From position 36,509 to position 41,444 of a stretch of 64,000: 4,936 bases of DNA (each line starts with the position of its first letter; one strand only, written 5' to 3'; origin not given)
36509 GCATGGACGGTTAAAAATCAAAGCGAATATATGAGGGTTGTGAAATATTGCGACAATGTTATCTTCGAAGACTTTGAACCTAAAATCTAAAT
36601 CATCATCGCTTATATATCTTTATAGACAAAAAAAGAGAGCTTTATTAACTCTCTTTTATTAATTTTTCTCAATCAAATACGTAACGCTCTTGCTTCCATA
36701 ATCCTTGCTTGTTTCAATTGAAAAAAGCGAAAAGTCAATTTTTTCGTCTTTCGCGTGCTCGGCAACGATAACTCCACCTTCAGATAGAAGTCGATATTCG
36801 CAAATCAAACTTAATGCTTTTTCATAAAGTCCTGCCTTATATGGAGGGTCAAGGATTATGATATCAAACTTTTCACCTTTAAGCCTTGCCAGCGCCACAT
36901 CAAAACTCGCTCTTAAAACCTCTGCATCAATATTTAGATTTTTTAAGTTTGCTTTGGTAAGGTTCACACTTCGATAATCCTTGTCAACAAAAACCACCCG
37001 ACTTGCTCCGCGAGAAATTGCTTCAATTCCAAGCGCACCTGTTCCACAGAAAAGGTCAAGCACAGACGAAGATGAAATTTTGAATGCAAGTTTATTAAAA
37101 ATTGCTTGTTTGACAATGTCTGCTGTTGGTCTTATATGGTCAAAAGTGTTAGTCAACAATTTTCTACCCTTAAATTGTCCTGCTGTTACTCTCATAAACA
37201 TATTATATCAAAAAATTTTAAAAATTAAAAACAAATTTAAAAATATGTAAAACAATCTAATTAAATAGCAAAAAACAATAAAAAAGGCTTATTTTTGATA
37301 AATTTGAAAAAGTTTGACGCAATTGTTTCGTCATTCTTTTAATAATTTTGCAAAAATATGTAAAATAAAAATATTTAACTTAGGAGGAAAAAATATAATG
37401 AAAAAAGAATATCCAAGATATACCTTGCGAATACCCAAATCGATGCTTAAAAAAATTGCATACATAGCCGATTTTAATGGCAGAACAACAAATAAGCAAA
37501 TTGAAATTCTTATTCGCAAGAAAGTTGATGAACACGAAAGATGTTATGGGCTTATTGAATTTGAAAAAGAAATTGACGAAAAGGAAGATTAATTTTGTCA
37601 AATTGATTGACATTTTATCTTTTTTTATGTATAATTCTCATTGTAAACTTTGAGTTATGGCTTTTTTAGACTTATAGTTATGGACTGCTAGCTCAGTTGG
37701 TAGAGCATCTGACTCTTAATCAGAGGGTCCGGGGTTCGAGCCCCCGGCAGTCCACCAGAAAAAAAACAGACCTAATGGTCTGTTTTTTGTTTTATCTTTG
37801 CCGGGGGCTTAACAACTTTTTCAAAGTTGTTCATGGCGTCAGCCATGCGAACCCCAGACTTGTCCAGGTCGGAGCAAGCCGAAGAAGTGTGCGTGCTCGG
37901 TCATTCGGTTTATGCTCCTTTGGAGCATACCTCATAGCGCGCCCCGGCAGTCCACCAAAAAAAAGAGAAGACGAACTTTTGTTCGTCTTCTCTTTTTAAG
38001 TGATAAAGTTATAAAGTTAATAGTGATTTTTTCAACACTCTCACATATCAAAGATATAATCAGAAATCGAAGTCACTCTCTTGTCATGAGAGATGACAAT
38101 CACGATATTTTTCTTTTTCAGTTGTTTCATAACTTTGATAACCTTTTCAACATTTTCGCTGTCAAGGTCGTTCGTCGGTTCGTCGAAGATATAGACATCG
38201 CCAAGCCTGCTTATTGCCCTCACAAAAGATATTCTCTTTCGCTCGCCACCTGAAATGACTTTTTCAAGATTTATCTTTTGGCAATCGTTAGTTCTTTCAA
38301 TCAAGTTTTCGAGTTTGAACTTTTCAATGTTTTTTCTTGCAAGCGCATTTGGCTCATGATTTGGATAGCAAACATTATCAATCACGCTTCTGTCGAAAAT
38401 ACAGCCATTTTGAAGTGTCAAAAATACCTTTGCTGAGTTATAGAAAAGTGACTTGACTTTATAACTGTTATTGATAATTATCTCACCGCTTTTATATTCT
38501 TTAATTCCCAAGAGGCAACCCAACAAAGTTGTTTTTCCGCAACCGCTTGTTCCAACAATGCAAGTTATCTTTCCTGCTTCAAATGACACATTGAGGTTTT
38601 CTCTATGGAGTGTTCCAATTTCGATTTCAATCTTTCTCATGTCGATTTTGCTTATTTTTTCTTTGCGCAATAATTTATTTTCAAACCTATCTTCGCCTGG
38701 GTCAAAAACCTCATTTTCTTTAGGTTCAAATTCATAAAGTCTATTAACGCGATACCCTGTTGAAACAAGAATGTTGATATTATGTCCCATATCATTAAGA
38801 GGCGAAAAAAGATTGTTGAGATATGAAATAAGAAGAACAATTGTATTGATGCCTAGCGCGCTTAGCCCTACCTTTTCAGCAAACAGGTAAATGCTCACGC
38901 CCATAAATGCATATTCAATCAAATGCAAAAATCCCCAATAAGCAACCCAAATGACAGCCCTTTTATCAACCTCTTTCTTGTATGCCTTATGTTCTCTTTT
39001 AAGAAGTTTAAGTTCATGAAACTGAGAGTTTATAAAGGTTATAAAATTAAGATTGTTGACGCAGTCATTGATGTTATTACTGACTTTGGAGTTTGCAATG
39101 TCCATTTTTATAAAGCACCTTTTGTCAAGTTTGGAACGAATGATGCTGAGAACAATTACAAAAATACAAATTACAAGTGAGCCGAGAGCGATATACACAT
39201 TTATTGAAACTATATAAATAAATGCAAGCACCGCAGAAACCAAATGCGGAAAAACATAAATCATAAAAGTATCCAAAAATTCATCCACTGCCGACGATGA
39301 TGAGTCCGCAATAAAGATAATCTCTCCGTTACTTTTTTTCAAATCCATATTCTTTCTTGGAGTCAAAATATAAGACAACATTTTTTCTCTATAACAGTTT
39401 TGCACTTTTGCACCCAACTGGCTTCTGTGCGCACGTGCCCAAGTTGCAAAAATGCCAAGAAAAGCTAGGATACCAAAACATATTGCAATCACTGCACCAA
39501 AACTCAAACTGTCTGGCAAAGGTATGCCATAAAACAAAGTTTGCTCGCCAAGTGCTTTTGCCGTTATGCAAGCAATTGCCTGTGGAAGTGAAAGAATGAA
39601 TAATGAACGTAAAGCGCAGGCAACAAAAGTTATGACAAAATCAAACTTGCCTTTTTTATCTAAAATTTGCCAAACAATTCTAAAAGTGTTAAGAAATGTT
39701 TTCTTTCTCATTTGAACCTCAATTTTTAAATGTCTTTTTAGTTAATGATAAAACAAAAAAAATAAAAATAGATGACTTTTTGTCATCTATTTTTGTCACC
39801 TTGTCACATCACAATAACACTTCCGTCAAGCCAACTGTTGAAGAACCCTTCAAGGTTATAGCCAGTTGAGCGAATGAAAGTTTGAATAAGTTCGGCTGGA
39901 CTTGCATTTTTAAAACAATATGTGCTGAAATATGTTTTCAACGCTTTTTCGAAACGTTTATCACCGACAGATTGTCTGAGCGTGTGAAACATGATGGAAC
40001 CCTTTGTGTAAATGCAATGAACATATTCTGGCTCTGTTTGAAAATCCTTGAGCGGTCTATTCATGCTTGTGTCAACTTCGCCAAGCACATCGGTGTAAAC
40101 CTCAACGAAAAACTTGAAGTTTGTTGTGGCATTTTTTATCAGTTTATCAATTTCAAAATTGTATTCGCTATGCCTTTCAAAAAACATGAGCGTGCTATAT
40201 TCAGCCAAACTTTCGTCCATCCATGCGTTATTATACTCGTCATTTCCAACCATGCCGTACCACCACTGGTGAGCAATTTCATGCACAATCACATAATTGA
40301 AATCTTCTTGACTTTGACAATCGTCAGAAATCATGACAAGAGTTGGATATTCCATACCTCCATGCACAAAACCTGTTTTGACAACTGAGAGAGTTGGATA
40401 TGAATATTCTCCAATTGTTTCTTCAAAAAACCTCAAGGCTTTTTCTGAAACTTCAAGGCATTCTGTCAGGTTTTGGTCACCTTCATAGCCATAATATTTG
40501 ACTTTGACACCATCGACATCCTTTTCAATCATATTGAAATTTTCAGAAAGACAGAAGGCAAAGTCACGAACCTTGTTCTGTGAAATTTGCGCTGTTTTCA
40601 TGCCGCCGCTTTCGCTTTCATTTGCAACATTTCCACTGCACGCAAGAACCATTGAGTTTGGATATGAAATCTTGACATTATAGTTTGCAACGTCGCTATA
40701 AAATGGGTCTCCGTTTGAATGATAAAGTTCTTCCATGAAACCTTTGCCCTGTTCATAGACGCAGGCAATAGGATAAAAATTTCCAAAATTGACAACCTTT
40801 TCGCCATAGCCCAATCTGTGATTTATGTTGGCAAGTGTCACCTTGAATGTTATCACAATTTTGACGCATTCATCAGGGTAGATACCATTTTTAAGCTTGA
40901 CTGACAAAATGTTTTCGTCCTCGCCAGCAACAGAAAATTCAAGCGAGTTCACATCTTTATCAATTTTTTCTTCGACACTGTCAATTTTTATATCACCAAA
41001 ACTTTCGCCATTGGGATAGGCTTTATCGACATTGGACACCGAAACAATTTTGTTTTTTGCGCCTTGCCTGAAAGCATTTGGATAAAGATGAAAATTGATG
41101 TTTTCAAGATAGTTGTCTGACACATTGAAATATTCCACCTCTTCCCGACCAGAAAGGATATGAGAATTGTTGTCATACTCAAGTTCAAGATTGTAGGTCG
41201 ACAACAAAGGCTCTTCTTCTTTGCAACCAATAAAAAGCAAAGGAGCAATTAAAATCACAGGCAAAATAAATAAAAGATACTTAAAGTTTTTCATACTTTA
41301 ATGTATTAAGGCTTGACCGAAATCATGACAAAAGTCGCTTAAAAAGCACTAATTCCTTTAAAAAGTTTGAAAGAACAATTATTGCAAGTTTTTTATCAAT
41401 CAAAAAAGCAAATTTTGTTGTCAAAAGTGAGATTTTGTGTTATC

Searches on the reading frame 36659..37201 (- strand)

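Call 71: search_protein_families(library=pfam, proteins=[window:36659-37201:-], max_evalue=0.00001)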
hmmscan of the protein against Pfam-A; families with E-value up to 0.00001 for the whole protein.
window:36659-37201:- (180 aa): 6 families
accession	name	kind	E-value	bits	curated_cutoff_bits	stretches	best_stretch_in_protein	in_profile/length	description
PF03602.21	Cons_hypoth95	-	3.2e-50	170.7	24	1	3-175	1-180/182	Conserved hypothetical protein 95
PF05175.20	MTS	-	6.9e-14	52.3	23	1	30-132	19-122/170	Methyltransferase small domain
PF13847.12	Methyltransf_31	-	3.9e-10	40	27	1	44-151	4-113/145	Methyltransferase domain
PF01170.24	UPF0020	-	3e-08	34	22.3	1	45-123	30-133/197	RMKL-like, methyltransferase domain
PF06325.19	PrmA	-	9.7e-08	32.3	22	1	44-116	162-231/296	Ribosomal protein L11 methyltransferase (PrmA)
PF13649.12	Methyltransf_25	-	3.9e-07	31.1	27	1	47-117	1-70/97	Methyltransferase domain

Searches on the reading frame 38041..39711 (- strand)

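Call 33: search_protein_families(library=ncbifam, proteins=[L125:9116-9901:+], max_evalue=0.01)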
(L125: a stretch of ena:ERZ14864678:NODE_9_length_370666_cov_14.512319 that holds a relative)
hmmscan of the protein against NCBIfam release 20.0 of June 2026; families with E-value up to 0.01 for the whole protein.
L125:9116-9901:+ (261 aa): 77 families (the best 25 are shown)
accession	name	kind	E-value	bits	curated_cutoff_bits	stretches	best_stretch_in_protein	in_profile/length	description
TIGR01934.1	MenG_MenH_UbiE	subfamily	8.7e-16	57.9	158.35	1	40-152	34-147/223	ubiquinone/menaquinone biosynthesis methyltransferase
TIGR02021.1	BchM-ChlM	equivalog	5.4e-15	55.4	158.9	1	33-150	43-159/218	magnesium protoporphyrin IX methyltransferase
NF001241.0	PRK00216.1-2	equivalog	1.2e-14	54.6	327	1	42-153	49-154/231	demethylmenaquinone methyltransferase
TIGR01983.1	UbiG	equivalog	1.4e-14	54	102.95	1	41-159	46-164/228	bifunctional 2-polyprenyl-6-hydroxyphenol methylase/3-demethylubiquinol 3-O-methyltransferase UbiG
NF051855.1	GlySarMtaseBact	equivalog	1.6e-14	54.1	350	1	37-155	45-167/259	glycine/sarcosine N-methyltransferase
NF045882.1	PLipidMtase_Leg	equivalog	2.5e-14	53.6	390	1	34-147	32-144/207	phospholipid N-methyltransferase PmtA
NF041255.1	mycofact_MftM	equivalog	2.7e-14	53.2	200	1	44-140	139-235/289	mycofactocin oligosaccharide methyltransferase MftM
NF043040.1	corrin_prot_MT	hypoth_equivalog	4.2e-14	52.5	180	1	37-147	34-148/216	corrinoid protein-associated methyltransferase CpaM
TIGR02072.1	BioC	equivalog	4.5e-14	52.8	184.95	1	37-153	26-139/244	malonyl-ACP O-methyltransferase BioC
NF001244.0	PRK00216.1-5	equivalog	8.9e-13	48.1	216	1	41-152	45-159/236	bifunctional demethylmenaquinone methyltransferase/2-methoxy-6-polyprenyl-1,4-benzoquinol methylase UbiE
NF041537.1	ArsM_AhpD_UU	exception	6.5e-12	44.9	510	1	43-148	75-182/345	arsenite methyltransferase/AhpD domain selenoprotein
NF045667.1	MTase_DVU1556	equivalog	8.1e-12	45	155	1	43-152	21-125/213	DVU_1556 family methyltransferase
NF001243.0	PRK00216.1-4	equivalog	2.3e-11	43.5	235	1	34-145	39-150/237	demethylmenaquinone methyltransferase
NF045825.1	FAmtase_mtf2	equivalog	3.1e-11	43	400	1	40-153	54-165/248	fatty-acid O-methyltransferase Mtf2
NF011529.0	PRK14968.1-3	equivalog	4.9e-11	42.4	162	1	42-117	32-107/198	putative methyltransferase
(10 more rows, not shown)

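Call 34: search_protein_families(library=padloc, proteins=[L125:9116-9901:+], max_evalue=0.01)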
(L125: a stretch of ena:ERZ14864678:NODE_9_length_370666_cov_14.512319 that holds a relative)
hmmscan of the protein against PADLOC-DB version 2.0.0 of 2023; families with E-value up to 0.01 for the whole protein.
L125:9116-9901:+ (261 aa): 3 families
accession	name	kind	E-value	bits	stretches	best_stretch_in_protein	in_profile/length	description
PDLC04134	mad2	-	5.4e-26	89.5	1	37-157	282-405/492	mads_2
PDLC00032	DruM2|DruM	-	0.00074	16.9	1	47-101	5-59/424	DNA cytosine methylase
PDLC02655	DrmMII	-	0.0049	14.2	1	47-88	2-43/323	DrmMII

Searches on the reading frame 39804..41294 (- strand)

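Call 71: search_protein_families(library=pfam, proteins=[window:39804-41294:-], max_evalue=0.00001)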
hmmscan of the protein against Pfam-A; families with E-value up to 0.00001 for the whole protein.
window:39804-41294:- (496 aa): 1 family
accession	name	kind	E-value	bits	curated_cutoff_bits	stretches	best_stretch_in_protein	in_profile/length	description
PF01433.26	Peptidase_M1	-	1.3e-26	94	27.7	1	280-488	3-218/218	Peptidase family M1 domain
